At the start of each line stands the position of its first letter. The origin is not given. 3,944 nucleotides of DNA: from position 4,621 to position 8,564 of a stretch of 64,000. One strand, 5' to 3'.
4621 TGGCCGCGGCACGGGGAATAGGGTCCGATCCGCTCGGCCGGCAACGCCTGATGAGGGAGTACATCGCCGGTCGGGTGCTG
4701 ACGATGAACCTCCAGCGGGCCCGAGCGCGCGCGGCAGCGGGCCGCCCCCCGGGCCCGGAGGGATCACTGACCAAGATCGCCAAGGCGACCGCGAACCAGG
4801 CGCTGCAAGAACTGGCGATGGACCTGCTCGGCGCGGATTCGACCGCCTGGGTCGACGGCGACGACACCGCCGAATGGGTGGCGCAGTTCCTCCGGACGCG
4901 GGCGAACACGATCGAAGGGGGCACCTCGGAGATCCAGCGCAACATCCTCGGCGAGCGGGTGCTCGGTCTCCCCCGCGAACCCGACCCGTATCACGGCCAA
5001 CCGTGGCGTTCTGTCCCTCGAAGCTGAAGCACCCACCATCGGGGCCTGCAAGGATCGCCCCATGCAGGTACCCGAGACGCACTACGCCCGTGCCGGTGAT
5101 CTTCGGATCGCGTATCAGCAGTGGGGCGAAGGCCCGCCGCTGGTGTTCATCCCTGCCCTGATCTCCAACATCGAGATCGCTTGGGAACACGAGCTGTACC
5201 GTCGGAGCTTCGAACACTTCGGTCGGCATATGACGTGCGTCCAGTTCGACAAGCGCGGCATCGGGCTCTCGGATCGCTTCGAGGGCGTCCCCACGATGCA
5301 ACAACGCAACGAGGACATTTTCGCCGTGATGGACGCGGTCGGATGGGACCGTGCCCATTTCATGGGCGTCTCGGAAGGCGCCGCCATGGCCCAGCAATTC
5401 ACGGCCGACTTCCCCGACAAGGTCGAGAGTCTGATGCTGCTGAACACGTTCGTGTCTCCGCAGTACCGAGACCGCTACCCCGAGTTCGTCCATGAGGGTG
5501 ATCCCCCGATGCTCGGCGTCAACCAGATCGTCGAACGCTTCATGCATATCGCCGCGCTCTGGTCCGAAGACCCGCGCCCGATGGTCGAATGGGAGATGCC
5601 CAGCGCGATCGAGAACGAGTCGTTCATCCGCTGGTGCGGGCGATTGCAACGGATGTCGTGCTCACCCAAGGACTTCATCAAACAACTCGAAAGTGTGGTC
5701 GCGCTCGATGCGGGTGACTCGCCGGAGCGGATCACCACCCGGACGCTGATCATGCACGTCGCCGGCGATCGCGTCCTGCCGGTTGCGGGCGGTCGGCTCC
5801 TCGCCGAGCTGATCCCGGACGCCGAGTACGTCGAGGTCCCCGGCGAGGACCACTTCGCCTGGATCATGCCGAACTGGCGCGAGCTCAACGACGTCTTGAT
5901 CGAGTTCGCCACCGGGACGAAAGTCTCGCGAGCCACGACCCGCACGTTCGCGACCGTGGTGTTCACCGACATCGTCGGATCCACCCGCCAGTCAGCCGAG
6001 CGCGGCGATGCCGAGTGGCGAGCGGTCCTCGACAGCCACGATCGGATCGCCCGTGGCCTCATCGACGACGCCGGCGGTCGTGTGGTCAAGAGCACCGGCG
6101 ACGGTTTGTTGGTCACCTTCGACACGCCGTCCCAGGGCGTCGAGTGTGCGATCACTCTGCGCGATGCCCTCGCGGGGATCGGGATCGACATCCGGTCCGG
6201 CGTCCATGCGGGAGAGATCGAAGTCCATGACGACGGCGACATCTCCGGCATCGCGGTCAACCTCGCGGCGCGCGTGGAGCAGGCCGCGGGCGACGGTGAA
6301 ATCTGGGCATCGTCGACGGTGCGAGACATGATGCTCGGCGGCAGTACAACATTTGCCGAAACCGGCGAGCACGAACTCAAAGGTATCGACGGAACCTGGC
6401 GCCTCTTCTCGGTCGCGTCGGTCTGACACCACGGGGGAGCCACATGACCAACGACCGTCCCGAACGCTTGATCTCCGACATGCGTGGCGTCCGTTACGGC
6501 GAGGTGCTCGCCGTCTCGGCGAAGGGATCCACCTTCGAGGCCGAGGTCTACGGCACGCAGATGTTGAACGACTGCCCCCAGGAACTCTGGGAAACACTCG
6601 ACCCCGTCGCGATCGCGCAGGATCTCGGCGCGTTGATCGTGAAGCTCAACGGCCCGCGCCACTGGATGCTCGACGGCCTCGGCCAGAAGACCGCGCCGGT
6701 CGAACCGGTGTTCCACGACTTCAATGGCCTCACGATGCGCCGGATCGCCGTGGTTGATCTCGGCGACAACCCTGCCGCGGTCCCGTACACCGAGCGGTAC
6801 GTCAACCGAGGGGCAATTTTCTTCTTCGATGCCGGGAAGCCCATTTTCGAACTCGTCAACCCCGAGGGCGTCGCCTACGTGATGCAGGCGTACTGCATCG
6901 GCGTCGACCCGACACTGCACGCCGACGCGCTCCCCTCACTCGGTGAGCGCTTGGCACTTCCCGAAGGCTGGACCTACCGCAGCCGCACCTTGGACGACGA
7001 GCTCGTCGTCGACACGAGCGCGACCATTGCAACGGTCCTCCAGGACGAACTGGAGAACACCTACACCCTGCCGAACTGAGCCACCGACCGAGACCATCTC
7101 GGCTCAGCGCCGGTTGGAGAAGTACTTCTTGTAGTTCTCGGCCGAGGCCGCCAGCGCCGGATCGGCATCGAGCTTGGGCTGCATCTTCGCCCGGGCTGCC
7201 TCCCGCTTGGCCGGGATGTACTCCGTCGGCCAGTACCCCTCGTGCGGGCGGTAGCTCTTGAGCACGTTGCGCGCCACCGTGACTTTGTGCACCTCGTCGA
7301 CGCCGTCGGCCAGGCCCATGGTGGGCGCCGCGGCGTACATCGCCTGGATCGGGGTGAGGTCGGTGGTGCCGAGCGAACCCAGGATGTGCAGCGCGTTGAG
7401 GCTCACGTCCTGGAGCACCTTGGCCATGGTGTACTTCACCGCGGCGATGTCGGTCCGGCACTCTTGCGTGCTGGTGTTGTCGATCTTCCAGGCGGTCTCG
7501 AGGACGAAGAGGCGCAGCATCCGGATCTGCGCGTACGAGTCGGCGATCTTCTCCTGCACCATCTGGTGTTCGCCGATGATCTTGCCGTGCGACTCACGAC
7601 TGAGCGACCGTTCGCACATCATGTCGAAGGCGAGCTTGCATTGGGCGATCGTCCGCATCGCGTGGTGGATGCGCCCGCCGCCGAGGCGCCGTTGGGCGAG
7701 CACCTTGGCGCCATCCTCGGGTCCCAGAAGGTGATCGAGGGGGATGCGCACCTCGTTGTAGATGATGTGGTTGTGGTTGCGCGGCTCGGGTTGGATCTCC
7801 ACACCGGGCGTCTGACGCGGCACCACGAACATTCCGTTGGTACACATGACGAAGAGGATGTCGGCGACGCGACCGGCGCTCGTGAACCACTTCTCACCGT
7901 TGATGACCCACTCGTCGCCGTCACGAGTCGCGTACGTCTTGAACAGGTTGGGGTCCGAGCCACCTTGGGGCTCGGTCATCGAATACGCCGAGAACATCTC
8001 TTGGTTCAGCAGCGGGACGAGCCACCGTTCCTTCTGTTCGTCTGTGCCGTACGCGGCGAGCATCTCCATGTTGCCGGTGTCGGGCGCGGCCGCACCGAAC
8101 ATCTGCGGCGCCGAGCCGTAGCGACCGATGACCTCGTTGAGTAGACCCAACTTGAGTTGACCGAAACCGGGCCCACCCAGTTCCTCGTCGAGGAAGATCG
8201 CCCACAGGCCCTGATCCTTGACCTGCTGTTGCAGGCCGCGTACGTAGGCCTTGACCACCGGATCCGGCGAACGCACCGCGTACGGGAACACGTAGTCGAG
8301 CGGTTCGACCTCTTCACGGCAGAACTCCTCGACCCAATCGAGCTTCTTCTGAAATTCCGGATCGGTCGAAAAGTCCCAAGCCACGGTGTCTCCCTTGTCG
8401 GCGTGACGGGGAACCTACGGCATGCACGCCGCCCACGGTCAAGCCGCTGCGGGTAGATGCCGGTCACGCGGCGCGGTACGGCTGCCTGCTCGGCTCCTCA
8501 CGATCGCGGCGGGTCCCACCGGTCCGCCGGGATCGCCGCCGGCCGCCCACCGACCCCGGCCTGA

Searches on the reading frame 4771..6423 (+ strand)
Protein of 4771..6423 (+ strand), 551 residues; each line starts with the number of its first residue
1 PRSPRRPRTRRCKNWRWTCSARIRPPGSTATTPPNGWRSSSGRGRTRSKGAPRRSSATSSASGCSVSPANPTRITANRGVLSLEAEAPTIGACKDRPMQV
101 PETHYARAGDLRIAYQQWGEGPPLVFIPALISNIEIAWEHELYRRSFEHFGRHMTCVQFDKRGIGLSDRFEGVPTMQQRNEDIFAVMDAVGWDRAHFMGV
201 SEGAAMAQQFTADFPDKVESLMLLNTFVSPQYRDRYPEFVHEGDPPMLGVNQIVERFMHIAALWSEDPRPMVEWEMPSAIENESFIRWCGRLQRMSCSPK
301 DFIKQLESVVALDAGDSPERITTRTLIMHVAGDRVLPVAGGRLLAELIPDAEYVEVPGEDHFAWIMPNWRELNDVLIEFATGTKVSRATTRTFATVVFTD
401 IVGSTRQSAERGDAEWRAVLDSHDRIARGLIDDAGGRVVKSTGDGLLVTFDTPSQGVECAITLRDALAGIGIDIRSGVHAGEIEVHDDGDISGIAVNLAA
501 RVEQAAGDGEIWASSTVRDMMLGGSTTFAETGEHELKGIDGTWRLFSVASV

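Call 65: search_protein_families(library=pfam, proteins=[window:4771-6423:+], max_evalue=0.00001)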
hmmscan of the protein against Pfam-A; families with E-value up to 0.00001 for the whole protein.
window:4771-6423:+ (551 aa): 3 families
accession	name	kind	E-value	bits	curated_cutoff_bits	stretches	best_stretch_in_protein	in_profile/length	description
PF00561.26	Abhydrolase_1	-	1.3e-14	54.9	25.8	1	122-228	1-103/245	alpha/beta hydrolase fold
PF00211.25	Guanylate_cyc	-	2.1e-09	37.7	21.9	1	394-540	9-173/183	Adenylate and Guanylate cyclase catalytic domain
PF12146.15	Hydrolase_4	-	3.1e-07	30.4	27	1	155-353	33-224/239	Serine aminopeptidase, S33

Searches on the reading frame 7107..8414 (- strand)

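Call 65: search_protein_families(library=pfam, proteins=[window:7107-8414:-], max_evalue=0.00001)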
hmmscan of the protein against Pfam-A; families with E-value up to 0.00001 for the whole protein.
window:7107-8414:- (436 aa): 3 families
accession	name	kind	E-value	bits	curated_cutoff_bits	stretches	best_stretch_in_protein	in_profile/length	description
PF00441.29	Acyl-CoA_dh_1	-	7.3e-28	98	22.4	1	239-385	6-150/150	Acyl-CoA dehydrogenase, C-terminal domain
PF02770.24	Acyl-CoA_dh_M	-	1.1e-17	64.3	33.3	1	143-212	1-80/97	Acyl-CoA dehydrogenase, middle domain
PF02771.21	Acyl-CoA_dh_N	-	9.4e-14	52.2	22.9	1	25-139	8-113/113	Acyl-CoA dehydrogenase, N-terminal domain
